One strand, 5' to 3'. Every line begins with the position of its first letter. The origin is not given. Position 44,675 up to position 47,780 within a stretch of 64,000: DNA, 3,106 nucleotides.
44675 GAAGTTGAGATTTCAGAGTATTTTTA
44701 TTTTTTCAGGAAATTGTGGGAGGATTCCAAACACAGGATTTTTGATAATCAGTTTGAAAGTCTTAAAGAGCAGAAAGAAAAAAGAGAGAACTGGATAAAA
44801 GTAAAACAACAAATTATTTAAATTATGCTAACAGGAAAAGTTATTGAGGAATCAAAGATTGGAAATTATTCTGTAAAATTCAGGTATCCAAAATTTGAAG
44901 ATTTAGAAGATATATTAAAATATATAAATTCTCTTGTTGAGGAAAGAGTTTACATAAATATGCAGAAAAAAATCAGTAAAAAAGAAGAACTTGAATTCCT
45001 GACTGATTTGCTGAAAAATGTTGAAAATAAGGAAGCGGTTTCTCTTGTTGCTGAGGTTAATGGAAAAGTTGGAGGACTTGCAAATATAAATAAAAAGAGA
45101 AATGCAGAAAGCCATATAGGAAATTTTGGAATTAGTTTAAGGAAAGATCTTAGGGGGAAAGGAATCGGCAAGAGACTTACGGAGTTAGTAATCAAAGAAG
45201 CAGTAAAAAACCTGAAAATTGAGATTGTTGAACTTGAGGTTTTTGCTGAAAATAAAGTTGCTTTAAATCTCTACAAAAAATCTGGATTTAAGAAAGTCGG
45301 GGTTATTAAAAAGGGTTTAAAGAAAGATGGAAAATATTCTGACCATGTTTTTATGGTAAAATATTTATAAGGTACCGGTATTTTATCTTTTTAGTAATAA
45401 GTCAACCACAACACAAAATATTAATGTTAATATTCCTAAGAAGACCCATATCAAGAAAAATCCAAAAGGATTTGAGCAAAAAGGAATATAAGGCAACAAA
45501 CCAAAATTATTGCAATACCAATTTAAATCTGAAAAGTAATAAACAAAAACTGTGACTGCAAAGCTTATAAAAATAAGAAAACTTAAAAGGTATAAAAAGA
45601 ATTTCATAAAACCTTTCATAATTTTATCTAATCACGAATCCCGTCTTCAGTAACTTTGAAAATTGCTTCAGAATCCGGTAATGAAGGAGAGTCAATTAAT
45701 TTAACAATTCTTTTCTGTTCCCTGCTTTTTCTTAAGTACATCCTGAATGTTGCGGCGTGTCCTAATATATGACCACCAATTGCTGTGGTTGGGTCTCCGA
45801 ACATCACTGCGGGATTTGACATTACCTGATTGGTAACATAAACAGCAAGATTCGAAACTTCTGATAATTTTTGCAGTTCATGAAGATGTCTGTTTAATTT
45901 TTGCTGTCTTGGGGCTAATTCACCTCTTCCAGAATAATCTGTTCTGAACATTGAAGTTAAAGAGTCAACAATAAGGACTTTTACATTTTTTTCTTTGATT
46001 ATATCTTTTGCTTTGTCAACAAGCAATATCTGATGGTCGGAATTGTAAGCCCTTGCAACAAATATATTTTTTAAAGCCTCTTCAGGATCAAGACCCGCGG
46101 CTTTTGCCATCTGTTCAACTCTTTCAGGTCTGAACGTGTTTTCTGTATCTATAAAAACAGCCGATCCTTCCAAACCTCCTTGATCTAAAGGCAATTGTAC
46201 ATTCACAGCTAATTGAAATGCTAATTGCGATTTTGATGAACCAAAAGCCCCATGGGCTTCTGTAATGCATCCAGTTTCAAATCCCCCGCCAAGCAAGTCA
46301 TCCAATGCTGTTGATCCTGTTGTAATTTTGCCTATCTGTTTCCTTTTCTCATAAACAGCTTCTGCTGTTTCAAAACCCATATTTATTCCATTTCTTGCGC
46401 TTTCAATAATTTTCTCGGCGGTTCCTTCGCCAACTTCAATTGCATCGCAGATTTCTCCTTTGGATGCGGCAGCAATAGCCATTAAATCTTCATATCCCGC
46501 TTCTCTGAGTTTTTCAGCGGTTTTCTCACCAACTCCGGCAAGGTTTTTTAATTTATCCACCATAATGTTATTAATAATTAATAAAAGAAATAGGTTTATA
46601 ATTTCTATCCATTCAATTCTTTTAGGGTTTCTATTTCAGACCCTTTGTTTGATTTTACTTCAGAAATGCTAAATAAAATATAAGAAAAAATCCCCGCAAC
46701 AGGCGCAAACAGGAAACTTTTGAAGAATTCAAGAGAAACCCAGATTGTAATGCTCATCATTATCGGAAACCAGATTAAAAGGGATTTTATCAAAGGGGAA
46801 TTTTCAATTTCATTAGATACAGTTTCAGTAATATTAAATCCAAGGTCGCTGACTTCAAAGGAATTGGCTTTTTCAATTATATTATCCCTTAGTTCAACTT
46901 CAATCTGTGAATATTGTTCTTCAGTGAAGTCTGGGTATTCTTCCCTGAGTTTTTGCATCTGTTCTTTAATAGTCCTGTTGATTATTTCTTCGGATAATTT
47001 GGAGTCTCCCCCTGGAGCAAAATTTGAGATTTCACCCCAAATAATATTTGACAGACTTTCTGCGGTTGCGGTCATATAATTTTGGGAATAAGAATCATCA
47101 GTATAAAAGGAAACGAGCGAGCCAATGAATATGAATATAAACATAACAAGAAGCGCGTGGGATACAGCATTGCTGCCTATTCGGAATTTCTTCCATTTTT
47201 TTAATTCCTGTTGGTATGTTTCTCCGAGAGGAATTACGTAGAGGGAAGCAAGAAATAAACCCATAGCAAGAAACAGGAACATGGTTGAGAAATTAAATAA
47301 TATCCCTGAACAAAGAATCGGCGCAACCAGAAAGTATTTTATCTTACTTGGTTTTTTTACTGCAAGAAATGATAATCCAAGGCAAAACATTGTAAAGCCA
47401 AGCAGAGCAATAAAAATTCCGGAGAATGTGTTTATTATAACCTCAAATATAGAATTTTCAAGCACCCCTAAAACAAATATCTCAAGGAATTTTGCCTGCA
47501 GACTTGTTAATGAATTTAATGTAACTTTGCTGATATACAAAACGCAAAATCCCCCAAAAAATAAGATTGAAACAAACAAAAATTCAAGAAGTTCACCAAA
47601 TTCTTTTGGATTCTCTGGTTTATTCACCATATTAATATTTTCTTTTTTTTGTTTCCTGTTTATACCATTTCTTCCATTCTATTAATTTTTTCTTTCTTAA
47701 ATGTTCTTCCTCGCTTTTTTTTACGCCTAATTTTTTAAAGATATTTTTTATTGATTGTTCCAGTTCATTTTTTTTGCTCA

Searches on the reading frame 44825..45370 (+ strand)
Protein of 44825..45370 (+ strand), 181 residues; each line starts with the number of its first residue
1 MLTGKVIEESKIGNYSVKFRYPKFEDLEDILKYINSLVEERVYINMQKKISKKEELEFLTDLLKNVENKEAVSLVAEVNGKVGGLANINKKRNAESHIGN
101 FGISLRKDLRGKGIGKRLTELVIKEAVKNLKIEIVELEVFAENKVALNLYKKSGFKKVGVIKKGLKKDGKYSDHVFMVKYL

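Call 10: search_protein_families(library=pfam, max_evalue=0.001, proteins=[window:44825-45370:+])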
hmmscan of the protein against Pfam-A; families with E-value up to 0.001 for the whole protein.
window:44825-45370:+ (181 aa): 6 families
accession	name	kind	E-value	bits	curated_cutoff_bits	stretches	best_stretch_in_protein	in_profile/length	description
PF00583.31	Acetyltransf_1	-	1.1e-14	55.1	20.7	1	59-155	21-116/116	Acetyltransferase (GNAT) family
PF13420.13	Acetyltransf_4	-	1.7e-12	48.1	24.3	1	25-175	7-154/155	Acetyltransferase (GNAT) domain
PF13673.13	Acetyltransf_10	-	3.7e-12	46.8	23.6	1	62-160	22-112/128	Acetyltransferase (GNAT) domain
PF13508.13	Acetyltransf_7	-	2.2e-10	41.2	27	1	73-157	5-84/84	Acetyltransferase (GNAT) domain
PF13302.13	Acetyltransf_3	-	5.6e-10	40.5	25.4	1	19-156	4-138/138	Acetyltransferase (GNAT) domain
PF08445.16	FR47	-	3.1e-05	24.3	22.1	1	102-158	26-80/86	FR47-like protein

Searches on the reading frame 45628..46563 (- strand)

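Call 8: search_protein_families(library=pfam, max_evalue=0.001, proteins=[window:45628-46563:-])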
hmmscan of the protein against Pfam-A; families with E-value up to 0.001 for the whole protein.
window:45628-46563:- (311 aa): 7 families
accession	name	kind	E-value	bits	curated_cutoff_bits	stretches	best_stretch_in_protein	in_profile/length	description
PF08423.17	Rad51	-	4e-92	308.3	22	1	73-311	1-243/244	Rad51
PF00154.27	RecA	-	7.4e-17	62.1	27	1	72-285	25-226/262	recA bacterial DNA recombination protein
PF14520.12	HHH_5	-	2.5e-11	44.3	27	1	4-57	3-56/57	Helix-hairpin-helix domain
PF06745.19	ATPase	-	9.5e-07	28.8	26.6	1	81-207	2-133/231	KaiC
PF13481.12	AAA_25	-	1.3e-05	25.3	27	1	77-213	12-163/195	AAA domain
PF00633.29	HHH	-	0.00016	21.8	24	0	3-21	11-29/30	Helix-hairpin-helix motif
PF12826.13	HHH_2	-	0.00068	20.2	27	0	10-54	10-53/64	Helix-hairpin-helix motif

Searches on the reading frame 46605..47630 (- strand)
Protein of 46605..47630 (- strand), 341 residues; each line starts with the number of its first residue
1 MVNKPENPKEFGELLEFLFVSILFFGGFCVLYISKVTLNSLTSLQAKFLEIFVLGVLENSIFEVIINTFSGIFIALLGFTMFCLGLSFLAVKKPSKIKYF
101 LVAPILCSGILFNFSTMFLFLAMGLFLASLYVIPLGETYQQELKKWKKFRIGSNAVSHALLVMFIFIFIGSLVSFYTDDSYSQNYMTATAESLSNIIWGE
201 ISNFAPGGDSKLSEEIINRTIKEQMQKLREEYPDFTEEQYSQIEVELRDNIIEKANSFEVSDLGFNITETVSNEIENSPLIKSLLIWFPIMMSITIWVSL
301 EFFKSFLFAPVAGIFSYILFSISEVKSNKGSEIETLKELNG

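Call 8: search_protein_families(library=pfam, max_evalue=0.001, proteins=[window:46605-47630:-])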
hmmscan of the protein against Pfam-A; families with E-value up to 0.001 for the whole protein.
window:46605-47630:- (341 aa): 1 family
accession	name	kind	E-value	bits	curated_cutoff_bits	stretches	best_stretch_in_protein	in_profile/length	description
PF12725.13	DUF3810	-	0.00055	19.8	28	1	111-242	19-153/311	Protein of unknown function (DUF3810)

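Call 26: search_protein_families(library=pfam, max_evalue=0.01, proteins=[window:46605-47630:-])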
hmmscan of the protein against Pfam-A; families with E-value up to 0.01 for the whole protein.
window:46605-47630:- (341 aa): 2 families
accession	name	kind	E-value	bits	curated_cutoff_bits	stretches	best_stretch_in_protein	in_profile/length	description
PF12725.13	DUF3810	-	0.00055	19.8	28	1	111-242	19-153/311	Protein of unknown function (DUF3810)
PF20085.5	TGL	-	0.0021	17.8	23.7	1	211-270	16-74/245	Protein-glutamine gamma-glutamyltransferase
